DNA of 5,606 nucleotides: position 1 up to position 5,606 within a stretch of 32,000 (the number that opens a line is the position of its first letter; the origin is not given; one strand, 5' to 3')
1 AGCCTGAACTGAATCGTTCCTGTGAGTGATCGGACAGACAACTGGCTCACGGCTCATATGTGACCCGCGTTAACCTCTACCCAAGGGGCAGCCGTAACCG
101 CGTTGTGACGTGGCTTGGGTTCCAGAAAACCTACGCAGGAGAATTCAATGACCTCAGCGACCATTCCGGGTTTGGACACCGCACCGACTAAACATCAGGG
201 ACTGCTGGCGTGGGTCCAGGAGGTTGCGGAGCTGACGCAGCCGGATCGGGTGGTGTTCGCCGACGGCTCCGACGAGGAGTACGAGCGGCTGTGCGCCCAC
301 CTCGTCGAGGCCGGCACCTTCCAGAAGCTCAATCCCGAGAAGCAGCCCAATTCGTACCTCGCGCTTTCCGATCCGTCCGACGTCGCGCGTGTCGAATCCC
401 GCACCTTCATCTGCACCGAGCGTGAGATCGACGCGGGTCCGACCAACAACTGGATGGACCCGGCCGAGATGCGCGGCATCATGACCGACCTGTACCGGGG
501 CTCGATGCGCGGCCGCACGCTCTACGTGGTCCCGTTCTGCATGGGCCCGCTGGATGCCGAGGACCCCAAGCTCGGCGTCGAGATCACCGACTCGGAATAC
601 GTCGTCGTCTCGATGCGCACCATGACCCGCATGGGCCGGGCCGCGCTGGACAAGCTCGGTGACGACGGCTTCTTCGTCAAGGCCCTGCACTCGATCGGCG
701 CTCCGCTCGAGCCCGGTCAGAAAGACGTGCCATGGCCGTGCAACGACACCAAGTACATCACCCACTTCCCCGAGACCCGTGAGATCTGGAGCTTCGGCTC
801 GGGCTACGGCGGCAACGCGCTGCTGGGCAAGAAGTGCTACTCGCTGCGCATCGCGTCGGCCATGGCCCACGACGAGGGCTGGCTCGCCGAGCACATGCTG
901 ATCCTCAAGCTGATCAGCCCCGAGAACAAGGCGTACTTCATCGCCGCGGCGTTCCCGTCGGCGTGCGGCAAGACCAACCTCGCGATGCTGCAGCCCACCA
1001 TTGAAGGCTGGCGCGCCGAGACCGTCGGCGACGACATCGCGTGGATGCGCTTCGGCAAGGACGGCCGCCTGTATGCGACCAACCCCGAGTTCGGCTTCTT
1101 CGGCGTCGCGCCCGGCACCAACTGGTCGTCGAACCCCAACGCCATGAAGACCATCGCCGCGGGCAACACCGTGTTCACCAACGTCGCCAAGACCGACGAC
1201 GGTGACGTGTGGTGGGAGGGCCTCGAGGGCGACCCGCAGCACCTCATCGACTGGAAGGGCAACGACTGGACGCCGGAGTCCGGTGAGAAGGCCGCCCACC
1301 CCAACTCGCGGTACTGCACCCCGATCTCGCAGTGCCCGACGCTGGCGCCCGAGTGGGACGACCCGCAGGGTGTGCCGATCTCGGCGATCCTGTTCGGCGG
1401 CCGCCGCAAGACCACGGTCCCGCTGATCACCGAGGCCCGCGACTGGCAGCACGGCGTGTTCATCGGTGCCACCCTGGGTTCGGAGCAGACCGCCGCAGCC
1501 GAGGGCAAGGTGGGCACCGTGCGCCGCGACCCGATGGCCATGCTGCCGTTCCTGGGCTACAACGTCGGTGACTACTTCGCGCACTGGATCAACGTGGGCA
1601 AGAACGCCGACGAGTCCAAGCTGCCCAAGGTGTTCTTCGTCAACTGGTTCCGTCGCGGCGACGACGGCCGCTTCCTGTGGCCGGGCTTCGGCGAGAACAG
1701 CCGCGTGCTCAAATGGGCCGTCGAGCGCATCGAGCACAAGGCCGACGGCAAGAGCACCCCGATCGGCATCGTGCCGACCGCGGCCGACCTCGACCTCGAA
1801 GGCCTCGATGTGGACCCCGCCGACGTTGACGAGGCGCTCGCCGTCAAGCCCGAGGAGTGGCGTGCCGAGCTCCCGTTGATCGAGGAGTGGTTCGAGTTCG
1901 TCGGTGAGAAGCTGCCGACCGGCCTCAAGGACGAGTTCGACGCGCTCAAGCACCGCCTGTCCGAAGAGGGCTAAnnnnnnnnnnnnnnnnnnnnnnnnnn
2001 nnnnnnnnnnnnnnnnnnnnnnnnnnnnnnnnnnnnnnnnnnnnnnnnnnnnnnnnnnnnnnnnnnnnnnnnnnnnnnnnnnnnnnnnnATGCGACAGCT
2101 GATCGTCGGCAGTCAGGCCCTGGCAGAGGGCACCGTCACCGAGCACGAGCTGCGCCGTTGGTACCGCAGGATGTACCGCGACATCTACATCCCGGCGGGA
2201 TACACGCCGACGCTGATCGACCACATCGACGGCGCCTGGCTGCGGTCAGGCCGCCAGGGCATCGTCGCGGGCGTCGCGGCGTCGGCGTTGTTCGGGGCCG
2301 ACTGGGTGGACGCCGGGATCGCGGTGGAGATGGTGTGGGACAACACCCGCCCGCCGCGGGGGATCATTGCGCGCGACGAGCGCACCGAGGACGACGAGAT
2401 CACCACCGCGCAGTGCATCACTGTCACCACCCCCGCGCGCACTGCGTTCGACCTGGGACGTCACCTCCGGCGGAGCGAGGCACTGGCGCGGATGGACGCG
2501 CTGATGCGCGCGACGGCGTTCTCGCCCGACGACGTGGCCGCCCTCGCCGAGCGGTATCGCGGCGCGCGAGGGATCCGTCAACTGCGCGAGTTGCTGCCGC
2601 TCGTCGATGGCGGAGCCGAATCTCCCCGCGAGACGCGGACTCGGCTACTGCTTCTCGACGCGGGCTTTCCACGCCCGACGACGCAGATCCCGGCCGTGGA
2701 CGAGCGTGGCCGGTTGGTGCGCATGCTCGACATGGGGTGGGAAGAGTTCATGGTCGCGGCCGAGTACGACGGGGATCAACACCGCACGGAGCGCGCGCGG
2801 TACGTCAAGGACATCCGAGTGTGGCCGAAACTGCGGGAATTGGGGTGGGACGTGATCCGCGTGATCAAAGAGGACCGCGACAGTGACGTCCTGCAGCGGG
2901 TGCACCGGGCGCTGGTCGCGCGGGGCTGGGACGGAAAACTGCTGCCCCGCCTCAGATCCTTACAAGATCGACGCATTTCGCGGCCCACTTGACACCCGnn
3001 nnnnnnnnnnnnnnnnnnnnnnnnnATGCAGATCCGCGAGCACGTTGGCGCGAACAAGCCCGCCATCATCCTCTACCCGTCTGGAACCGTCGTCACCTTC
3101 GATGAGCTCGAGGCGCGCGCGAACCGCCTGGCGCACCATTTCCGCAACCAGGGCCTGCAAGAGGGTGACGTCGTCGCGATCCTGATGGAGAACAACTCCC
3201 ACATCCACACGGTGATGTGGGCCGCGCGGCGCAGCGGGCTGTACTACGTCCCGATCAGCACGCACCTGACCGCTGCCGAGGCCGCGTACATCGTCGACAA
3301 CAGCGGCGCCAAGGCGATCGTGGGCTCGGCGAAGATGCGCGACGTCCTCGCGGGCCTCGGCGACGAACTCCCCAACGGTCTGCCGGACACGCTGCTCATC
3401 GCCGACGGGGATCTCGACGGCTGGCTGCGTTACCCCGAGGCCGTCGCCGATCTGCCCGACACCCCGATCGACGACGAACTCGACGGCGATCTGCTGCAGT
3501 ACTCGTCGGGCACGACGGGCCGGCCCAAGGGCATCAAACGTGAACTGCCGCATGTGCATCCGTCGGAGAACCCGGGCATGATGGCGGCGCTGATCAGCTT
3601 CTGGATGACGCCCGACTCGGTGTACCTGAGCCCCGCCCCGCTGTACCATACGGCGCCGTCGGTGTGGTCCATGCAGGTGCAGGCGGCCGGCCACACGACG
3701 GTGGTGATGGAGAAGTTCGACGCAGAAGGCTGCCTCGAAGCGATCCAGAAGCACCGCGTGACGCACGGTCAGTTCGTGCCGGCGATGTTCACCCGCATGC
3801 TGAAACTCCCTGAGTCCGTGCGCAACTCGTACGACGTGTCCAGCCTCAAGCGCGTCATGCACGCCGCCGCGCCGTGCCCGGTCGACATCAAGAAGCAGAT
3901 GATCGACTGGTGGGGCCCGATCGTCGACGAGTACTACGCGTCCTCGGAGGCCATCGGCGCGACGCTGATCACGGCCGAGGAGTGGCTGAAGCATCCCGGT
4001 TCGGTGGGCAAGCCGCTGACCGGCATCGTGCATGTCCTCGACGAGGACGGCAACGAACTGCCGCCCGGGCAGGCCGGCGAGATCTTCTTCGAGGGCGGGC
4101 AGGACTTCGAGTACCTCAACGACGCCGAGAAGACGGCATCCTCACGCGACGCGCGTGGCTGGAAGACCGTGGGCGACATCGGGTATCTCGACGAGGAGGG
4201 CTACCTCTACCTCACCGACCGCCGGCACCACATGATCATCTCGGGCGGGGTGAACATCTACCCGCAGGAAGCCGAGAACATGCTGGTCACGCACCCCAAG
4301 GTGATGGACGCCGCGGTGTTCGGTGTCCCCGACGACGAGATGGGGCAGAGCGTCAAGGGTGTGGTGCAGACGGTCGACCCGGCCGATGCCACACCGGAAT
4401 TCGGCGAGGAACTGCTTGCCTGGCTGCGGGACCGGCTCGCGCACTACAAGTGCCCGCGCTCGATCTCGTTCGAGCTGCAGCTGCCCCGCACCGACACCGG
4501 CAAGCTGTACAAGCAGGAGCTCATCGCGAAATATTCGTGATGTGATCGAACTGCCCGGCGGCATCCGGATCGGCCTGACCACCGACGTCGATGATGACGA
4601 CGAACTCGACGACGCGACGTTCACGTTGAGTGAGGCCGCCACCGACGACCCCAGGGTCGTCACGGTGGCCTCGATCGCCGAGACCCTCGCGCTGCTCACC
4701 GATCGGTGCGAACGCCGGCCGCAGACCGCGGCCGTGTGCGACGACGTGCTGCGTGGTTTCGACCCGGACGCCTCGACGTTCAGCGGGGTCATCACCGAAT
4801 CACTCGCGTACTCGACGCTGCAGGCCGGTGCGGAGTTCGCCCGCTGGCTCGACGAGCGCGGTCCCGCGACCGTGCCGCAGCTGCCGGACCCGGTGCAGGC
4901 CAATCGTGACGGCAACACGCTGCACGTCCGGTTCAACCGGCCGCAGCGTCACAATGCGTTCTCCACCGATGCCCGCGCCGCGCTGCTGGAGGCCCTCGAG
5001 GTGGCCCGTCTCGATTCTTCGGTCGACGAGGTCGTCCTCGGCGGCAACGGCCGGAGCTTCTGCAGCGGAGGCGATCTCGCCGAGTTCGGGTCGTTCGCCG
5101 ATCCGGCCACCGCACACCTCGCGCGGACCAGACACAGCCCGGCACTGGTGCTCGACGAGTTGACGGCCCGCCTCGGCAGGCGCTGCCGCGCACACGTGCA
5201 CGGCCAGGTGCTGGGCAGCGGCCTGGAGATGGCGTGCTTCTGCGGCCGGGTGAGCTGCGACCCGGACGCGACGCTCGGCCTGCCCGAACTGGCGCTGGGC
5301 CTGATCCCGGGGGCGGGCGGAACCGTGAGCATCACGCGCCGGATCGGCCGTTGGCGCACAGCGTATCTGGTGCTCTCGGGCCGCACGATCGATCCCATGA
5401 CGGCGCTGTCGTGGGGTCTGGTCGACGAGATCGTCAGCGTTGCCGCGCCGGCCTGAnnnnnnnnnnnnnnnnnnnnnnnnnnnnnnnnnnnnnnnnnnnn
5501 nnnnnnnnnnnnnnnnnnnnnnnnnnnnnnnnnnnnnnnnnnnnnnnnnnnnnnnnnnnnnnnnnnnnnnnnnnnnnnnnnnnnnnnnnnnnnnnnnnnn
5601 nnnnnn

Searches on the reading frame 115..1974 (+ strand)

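Call 19: search_protein_families(library=pfam, proteins=[window:115-1974:+])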
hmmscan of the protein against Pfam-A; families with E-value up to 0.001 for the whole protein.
window:115-1974:+ (619 aa): 2 families
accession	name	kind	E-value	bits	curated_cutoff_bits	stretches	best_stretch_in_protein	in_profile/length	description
PF00821.23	PEPCK_GTP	-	1.1e-173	577.5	23.8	1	256-614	1-357/357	Phosphoenolpyruvate carboxykinase C-terminal P-loop domain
PF17297.7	PEPCK_N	-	7.4e-101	336.7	23.8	1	33-251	2-217/218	Phosphoenolpyruvate carboxykinase N-terminal domain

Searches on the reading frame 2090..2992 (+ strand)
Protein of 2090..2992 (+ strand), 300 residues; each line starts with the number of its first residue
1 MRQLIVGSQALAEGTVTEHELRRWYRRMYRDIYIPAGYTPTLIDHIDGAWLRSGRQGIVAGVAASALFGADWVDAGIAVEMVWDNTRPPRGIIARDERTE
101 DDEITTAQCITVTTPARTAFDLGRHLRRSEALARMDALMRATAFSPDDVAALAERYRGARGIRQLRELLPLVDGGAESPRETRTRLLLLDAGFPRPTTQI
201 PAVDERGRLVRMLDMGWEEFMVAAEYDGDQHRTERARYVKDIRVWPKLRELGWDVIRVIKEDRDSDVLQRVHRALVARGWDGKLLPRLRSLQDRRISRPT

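Call 19: search_protein_families(library=pfam, proteins=[window:2090-2992:+])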
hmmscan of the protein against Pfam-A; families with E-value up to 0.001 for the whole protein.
window:2090-2992:+ (300 aa): 0 families

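Call 51: search_protein_families(library=pfam, proteins=[window:2090-2992:+], max_evalue=0.01)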
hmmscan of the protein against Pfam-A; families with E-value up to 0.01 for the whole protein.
window:2090-2992:+ (300 aa): 1 family
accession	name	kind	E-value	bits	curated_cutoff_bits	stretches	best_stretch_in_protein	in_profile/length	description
PF18741.7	MTES_1575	-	0.0025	18.3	38.2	1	218-262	36-80/96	REase_MTES_1575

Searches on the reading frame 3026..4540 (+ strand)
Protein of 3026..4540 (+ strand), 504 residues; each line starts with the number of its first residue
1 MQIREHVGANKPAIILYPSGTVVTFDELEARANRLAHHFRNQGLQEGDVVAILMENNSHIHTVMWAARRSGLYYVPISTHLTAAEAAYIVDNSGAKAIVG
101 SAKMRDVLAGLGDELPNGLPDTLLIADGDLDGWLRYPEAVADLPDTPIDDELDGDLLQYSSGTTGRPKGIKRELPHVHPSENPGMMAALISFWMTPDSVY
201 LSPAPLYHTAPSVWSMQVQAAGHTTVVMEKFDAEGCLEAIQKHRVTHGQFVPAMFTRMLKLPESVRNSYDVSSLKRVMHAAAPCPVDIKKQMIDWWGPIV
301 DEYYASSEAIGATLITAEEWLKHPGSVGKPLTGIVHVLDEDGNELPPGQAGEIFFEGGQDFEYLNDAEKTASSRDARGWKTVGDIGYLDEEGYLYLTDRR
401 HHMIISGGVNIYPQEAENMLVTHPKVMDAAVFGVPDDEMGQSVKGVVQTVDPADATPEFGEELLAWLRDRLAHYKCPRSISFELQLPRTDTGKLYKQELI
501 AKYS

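Call 19: search_protein_families(library=pfam, proteins=[window:3026-4540:+])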
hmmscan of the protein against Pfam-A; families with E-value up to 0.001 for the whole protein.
window:3026-4540:+ (504 aa): 2 families
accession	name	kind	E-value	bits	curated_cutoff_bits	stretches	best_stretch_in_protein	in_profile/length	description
PF00501.34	AMP-binding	-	1.6e-64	218.5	29.9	1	10-358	10-377/384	AMP-binding enzyme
PF13193.12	AMP-binding_C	-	4e-16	60.1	24.5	1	415-493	1-76/76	AMP-binding enzyme C-terminal domain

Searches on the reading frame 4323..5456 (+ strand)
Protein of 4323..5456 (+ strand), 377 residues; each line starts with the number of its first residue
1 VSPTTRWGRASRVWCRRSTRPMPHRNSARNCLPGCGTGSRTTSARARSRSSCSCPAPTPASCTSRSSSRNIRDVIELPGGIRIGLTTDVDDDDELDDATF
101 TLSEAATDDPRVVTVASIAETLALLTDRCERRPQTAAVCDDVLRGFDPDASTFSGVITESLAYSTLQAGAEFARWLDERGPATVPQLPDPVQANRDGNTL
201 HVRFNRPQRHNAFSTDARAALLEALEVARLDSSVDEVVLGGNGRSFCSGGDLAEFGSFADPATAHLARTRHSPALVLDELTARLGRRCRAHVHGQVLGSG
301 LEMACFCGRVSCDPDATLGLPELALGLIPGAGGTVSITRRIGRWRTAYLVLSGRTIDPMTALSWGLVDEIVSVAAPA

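Call 19: search_protein_families(library=pfam, proteins=[window:4323-5456:+])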
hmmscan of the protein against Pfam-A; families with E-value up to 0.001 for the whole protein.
window:4323-5456:+ (377 aa): 2 families
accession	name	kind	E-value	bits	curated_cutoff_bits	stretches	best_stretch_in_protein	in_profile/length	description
PF00378.25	ECH_1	-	1.4e-30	106.9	27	1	199-373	6-176/251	Enoyl-CoA hydratase/isomerase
PF16113.10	ECH_2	-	5.9e-19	69.2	27.2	1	201-372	3-173/335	Enoyl-CoA hydratase/isomerase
